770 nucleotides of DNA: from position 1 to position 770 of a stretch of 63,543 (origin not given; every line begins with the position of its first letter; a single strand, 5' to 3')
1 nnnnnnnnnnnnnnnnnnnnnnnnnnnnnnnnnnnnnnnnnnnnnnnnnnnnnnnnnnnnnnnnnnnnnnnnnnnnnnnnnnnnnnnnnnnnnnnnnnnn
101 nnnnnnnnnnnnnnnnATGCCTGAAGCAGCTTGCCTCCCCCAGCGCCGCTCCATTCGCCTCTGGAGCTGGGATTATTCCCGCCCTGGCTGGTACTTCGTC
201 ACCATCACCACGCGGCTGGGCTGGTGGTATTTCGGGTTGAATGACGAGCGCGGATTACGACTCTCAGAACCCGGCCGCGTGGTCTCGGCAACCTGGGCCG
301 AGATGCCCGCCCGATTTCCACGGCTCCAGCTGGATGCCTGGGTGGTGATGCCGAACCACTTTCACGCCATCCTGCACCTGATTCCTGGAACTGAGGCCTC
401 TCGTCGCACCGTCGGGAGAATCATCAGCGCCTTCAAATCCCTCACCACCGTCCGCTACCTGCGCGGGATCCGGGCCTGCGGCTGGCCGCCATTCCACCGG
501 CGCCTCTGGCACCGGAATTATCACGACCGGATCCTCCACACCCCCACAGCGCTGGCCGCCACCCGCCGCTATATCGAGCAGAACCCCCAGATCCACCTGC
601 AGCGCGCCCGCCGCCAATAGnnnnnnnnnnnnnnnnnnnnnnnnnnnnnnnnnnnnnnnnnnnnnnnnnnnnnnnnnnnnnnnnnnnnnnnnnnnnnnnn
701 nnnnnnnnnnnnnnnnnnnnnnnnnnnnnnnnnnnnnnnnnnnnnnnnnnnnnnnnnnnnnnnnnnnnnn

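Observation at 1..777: RAYT-type transposase flanked by inverted arrays of an 8-nt tandem repeat (a REP-like arrangement with an unusual repeat type)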

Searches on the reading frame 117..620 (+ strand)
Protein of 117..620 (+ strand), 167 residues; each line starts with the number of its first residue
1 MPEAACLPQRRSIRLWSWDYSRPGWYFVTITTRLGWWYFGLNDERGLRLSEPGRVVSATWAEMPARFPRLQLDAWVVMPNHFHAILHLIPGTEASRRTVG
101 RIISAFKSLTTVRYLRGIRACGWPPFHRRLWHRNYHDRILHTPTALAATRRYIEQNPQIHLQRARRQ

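Call 5: search_protein_families(library=pfam, proteins=[window:117-620:+], max_evalue=0.01)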
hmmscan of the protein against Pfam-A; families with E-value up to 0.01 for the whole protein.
window:117-620:+ (167 aa): 1 family
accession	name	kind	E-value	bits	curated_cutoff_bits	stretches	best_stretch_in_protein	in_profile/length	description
PF01797.21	Y1_Tnp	-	0.0011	19.6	23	1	70-156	41-121/121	Transposase IS200 like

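Call 6: search_protein_families(library=ncbifam, proteins=[window:117-620:+], max_evalue=0.01)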
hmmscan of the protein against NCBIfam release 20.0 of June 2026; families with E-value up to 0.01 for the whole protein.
window:117-620:+ (167 aa): 1 family
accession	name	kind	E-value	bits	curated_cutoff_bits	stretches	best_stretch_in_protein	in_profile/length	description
NF047646.1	REP_Tyr_transpos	equivalog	2.8e-13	50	80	1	48-157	26-131/146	REP-associated tyrosine transposase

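Call 13: find_encoding_contigs(protein=window:117-620:+, flank=10000, max_places=10)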
Protein window:117-620:+ (167 aa): no gene with exactly this product is on record in the collection.

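Call 16: find_homologous_proteins(query=window:117-620:+, max_evalue=0.00001)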
Query window:117-620:+ (167 aa): 6703 proteins with E <= 0.00001 among 6846 candidates; the best 120 are listed.
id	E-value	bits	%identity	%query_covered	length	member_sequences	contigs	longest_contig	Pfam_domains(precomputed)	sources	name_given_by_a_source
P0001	1.0e-100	353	92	100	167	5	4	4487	-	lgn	-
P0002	9.4e-89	314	80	100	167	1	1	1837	-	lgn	-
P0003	1.6e-88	313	81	99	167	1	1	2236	-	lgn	-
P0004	1.2e-58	216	80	72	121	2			-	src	-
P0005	3.0e-58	214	59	98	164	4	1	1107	-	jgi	jgi:putative transposase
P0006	8.9e-48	180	54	96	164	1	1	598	-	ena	-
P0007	2.8e-40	156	52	90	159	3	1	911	PF01797.22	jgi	jgi:REP element-mobilizing transposase RayT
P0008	4.2e-40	155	52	92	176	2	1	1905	-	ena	-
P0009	5.2e-40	155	49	90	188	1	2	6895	-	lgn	-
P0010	1.6e-39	153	48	92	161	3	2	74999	-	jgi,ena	-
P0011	2.0e-38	150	46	89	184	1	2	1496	-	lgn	-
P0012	3.4e-38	149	50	90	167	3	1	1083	PF01797.22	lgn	-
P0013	6.0e-38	148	38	89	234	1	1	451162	-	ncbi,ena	-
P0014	6.1e-38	148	47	90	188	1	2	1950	-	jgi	jgi:putative transposase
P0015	8.0e-38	148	46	89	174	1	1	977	-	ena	-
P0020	5.9e-37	145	46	89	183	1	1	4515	-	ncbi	-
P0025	1.5e-36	144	47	89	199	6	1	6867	PF01797.22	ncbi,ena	-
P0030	3.5e-36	143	44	89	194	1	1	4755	-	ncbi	-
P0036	6.7e-36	142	43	89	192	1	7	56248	-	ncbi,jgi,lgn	-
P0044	1.4e-35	141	40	89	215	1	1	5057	-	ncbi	-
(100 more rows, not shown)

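Call 17: find_encoding_contigs(protein=P0001, flank=5000, max_places=6)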
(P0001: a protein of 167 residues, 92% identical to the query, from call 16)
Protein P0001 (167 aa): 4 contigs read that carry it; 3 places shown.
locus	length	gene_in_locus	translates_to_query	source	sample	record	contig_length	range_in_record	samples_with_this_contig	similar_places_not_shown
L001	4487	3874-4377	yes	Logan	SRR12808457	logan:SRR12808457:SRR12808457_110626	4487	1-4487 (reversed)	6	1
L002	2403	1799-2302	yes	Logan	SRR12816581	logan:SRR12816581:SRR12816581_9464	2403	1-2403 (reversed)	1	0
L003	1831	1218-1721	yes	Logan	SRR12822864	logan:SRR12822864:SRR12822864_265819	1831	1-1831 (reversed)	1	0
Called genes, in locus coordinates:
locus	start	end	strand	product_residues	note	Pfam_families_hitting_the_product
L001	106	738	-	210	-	PF00075:RNase_H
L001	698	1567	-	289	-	PF00582:Usp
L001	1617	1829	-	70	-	-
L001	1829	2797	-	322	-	PF00586:AIRS, PF02769:AIRS_C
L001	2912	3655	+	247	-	-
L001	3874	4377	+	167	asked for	-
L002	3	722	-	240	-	?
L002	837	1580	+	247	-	-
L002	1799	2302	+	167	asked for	-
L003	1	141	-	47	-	?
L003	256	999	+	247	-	-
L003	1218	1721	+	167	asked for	-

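Call 18: find_encoding_contigs(protein=P0003, flank=5000, max_places=4)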
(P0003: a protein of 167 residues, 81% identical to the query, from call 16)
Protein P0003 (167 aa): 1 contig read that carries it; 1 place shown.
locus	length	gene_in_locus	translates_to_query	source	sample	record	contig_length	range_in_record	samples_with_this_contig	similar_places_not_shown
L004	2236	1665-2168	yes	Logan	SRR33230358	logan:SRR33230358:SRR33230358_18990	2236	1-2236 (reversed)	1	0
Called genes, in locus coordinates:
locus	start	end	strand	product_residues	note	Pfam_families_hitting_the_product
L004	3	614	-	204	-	?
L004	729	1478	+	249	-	-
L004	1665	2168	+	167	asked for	-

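Call 19: find_encoding_contigs(protein=P0002, flank=5000, max_places=4)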
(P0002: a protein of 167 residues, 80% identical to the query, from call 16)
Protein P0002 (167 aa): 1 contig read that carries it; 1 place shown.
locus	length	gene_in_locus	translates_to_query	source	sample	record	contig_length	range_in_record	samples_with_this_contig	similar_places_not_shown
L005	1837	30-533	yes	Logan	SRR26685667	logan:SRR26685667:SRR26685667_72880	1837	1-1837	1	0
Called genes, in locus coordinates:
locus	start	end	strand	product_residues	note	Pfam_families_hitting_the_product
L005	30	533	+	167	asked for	-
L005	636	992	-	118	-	-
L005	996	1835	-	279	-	?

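Call 25: find_related_loci(query=A1, collection=genome_contigs, flank=10000)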
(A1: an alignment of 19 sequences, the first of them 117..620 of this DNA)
Query A1 (167 aa) in genome_contigs; peptide patterns used: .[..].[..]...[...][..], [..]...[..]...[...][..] (x = any residue, [..] = any of these).
600 stretches matched a pattern (row limit reached: there are more); 575 encode a relative of the query (tblastn E <= 1e-3); the best 80 are kept; 80 distinct loci.
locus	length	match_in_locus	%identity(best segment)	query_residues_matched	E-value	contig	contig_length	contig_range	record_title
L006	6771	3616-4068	46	9-157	2e-39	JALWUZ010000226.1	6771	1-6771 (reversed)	MAG: Anaerolineae bacterium isolate T2_maxbin2_scaf2bin.042 T2_NODE_19488_length_6771_cov_2.465533, whole genome shotgun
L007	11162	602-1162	40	9-157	8e-37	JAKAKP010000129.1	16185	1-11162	MAG: Deltaproteobacteria bacterium isolate WY4.bin79 NODE_4423_length_16185_cov_2.274692, whole genome shotgun sequence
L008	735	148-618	46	6-157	2e-39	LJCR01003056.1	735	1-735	Kouleothrix aurantiaca strain COM-B contig_3058, whole genome shotgun sequence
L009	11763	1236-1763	35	7-158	2e-36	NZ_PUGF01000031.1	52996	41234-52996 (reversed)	Solimicrobium silvestre strain S20-91 Contig0031, whole genome shotgun sequence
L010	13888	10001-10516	40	9-157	1e-35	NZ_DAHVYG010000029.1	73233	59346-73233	MAG: Geobacter sp. isolate clean785 k141_962434, whole genome shotgun sequence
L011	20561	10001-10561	36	9-158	4e-35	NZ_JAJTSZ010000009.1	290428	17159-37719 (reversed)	Dyadobacter sp. CY356 Scaffold9_1, whole genome shotgun sequence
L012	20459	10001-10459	41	7-157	6e-35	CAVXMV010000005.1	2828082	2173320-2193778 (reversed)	MAG: uncultured Chloroflexia bacterium isolate MFD02840.bin.2.2 genome assembly, contig: contig_5254, whole genome shotg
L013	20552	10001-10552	36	10-157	8e-35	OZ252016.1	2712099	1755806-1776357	MAG: Chloroflexota bacterium isolate c55ced2e-1ba6-4635-9983-d2261847e0b0 genome assembly, chromosome: 1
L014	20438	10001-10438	40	9-157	2e-32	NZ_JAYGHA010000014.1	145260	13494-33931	Anabaena sp. UHCC 0451 scaffold00014__length=145260, whole genome shotgun sequence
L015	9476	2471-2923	41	7-158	2e-34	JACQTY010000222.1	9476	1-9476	MAG: Chloroflexi bacterium isolate NC_groundwater_1423_Ag_S-0.65um_59_50 S_p65_S5_coassembly_k141_4355628, whole genome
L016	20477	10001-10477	40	9-158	1e-34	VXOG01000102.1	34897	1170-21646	MAG: Chloroflexi bacterium isolate SB0662_bin_27 NODE_1194_length_34934_cov_57.707044, whole genome shotgun sequence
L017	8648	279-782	40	7-157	6e-34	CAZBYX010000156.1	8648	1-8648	MAG TPA_asm: uncultured Saprospiraceae bacterium isolate SRP162660_co1_321 genome assembly, contig: NODE_7798_length_864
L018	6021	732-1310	34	7-157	6e-34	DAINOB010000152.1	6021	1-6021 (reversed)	MAG TPA_asm: Cytophagales bacterium isolate CTOTU7326 NODE_20906_length_6021_cov_5.051961, whole genome shotgun sequence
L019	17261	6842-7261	45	21-156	6e-34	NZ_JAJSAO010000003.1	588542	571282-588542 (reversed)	Microbulbifer zhoushanensis strain TT30 NODE_3_length_588542_cov_320.267821, whole genome shotgun sequence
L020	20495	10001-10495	37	10-157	5e-33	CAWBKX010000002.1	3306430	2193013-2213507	MAG: uncultured Chloroflexia bacterium isolate MFD02416.bin.1.37 genome assembly, contig: contig_64959, whole genome sho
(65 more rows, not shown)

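Call 57: search_solved_structures(query=window:117-620:+, max_evalue=1, show_alignments=2)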
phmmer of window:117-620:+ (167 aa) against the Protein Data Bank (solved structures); distinct sequences matched with E-value up to 1: 1.
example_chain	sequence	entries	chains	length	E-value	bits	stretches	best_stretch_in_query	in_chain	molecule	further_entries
4er8_A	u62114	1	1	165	0.14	15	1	35-93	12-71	TnpArep for protein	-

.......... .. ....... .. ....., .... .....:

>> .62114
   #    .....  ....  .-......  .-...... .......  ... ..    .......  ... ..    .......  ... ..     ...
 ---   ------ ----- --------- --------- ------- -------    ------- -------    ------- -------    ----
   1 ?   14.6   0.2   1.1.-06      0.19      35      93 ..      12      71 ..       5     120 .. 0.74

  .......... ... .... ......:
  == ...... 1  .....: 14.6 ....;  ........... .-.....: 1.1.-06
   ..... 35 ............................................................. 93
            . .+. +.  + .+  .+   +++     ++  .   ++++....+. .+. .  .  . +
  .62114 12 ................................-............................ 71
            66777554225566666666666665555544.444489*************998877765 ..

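Call 68: predict_structure(alignment_id=A1)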
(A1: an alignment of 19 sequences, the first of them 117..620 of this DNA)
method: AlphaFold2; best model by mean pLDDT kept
length: 167 residues; sequences in the alignment: 19
mean_pLDDT: 85.5   pTM: 0.82
mean pLDDT of the five models: 85.5, 85.3, 84.6, 83.8, 83.0
residues with pLDDT >= 90: 101; 70-90: 36; 50-70: 20; < 50: 10
segments of 3 or more residues with pLDDT < 50: 1-9
pLDDT, mean of each block of 10 residues (from residue 1): 42 63 89 91 95 98 94 96 93 75 94 97 92 70 91 93 80
secondary structure, 60 per line:
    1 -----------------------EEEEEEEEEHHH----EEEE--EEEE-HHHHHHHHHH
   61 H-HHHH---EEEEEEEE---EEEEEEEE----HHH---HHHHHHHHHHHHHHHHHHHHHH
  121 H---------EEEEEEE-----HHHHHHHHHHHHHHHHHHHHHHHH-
elements in order: E24-32 E40-43 E46-49 H51-61 H63-66 E70-77 E81-88 H99-121 E131-137 H143-166

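Call 71: fold_search(model_id=the predicted structure, library=pdb)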
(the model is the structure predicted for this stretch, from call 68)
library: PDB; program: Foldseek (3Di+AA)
matches with E <= 10: 886; with E <= 0.001: 29
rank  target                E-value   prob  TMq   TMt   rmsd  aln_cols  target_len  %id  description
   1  4er8_A                4.8e-06  1.00  0.58  0.59   4.5       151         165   19  Structure of the REP associates tyrosine transposase bound to a REP hairpin (released 2012-08-15)
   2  2xma_A                1.0e-05  1.00  0.53  0.62   4.8       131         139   13  DEINOCOCCUS RADIODURANS ISDRA2 TRANSPOSASE RIGHT END DNA COMPLEX (released 2010-10-13)
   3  2xma_E                1.3e-05  1.00  0.52  0.61   4.8       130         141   13  DEINOCOCCUS RADIODURANS ISDRA2 TRANSPOSASE RIGHT END DNA COMPLEX (released 2010-10-13)
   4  2xm3_C                1.9e-05  1.00  0.53  0.67   4.9       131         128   13  Deinococcus radiodurans ISDra2 Transposase Left end DNA complex (released 2010-10-13)
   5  2xma_B                2.0e-05  1.00  0.53  0.63   4.8       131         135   13  DEINOCOCCUS RADIODURANS ISDRA2 TRANSPOSASE RIGHT END DNA COMPLEX (released 2010-10-13)
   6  2xqc_D                2.3e-05  1.00  0.52  0.64   7.7       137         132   15  DEINOCOCCUS RADIODURANS ISDRA2 TRANSPOSASE COMPLEXED WITH LEFT END RECOGNITION AND CLEAVAGE SITE AND ZN (released 2010-10-13)
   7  2xm3_A                2.5e-05  1.00  0.50  0.65   5.4       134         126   14  Deinococcus radiodurans ISDra2 Transposase Left end DNA complex (released 2010-10-13)
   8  2xm3_D                2.6e-05  1.00  0.52  0.66   5.0       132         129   14  Deinococcus radiodurans ISDra2 Transposase Left end DNA complex (released 2010-10-13)
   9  2xo6_D                3.8e-05  1.00  0.49  0.61   5.3       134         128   13  DEINOCOCCUS RADIODURANS ISDRA2 TRANSPOSASE Y132F MUTANT COMPLEXED WITH LEFT END RECOGNITION AND CLEAVAGE SITE (released 2010-10-13)
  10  2vih_B                5.6e-05  1.00  0.51  0.64   7.0       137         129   12  CRYSTAL STRUCTURE OF THE IS608 TRANSPOSASE IN COMPLEX WITH Left END 26-MER DNA (released 2008-02-19)
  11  2xm3_B                7.2e-05  1.00  0.48  0.60   5.6       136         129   14  Deinococcus radiodurans ISDra2 Transposase Left end DNA complex (released 2010-10-13)
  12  2vjv_A                9.8e-05  1.00  0.53  0.68   6.9       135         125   12  Crystal structure of the IS608 transposase in complex with left end 26-mer DNA hairpin and a 6-mer DNA representing th (released 2008-02-19)
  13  2xo6_A                1.0e-04  1.00  0.53  0.64   4.9       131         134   13  DEINOCOCCUS RADIODURANS ISDRA2 TRANSPOSASE Y132F MUTANT COMPLEXED WITH LEFT END RECOGNITION AND CLEAVAGE SITE (released 2010-10-13)
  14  2a6m_B                1.1e-04  1.00  0.52  0.58   7.8       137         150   12  Crystal Structure of the ISHp608 Transposase (released 2005-10-25)
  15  2f4f_A                1.5e-04  1.00  0.50  0.63  12.3       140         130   14  Crystal structure of IS200 transposase (released 2005-12-13)
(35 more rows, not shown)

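Call 78: list_cluster_members(proteins=[P0005, P0008, P0009, P0010, P0013, P0020, P0025, P0030, P0036, P0044])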
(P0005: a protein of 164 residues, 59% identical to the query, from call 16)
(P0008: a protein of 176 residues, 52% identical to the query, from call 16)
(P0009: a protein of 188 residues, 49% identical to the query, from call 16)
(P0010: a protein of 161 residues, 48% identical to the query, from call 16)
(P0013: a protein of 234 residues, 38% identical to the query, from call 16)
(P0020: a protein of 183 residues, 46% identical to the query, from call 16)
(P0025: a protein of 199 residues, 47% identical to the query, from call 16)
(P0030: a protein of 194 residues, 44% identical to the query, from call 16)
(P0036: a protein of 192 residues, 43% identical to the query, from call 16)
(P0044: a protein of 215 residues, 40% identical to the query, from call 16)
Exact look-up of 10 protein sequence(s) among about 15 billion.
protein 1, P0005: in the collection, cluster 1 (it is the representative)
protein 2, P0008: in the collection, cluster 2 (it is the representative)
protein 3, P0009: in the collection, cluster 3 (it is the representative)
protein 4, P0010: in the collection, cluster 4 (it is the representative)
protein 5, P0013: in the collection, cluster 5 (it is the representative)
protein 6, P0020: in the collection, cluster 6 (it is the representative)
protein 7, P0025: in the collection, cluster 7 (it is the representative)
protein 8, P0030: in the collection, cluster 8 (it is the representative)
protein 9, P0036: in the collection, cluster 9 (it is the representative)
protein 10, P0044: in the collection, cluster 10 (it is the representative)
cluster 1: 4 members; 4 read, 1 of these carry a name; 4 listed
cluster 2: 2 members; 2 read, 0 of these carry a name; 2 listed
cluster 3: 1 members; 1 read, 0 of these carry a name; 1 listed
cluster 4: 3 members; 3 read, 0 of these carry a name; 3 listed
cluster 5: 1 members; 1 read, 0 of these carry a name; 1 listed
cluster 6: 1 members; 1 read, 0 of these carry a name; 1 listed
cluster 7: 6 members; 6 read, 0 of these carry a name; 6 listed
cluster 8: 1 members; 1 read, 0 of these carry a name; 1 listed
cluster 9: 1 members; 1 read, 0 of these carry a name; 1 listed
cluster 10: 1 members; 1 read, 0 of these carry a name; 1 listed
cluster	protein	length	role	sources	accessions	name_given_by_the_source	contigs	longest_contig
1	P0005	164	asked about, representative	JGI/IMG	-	putative transposase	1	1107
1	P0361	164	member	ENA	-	-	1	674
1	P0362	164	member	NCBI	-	-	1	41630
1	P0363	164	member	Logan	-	-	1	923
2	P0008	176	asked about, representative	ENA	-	-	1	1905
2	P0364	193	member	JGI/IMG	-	-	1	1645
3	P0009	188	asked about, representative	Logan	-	-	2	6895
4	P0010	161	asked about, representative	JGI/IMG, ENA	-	-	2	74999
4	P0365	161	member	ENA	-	-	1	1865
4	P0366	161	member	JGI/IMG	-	-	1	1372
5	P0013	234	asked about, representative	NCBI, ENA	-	-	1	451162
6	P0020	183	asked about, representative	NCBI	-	-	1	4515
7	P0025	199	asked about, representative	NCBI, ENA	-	-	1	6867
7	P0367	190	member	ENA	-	-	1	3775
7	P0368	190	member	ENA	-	-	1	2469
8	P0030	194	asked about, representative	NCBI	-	-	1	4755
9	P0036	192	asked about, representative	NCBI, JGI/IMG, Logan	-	-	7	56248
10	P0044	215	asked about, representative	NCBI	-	-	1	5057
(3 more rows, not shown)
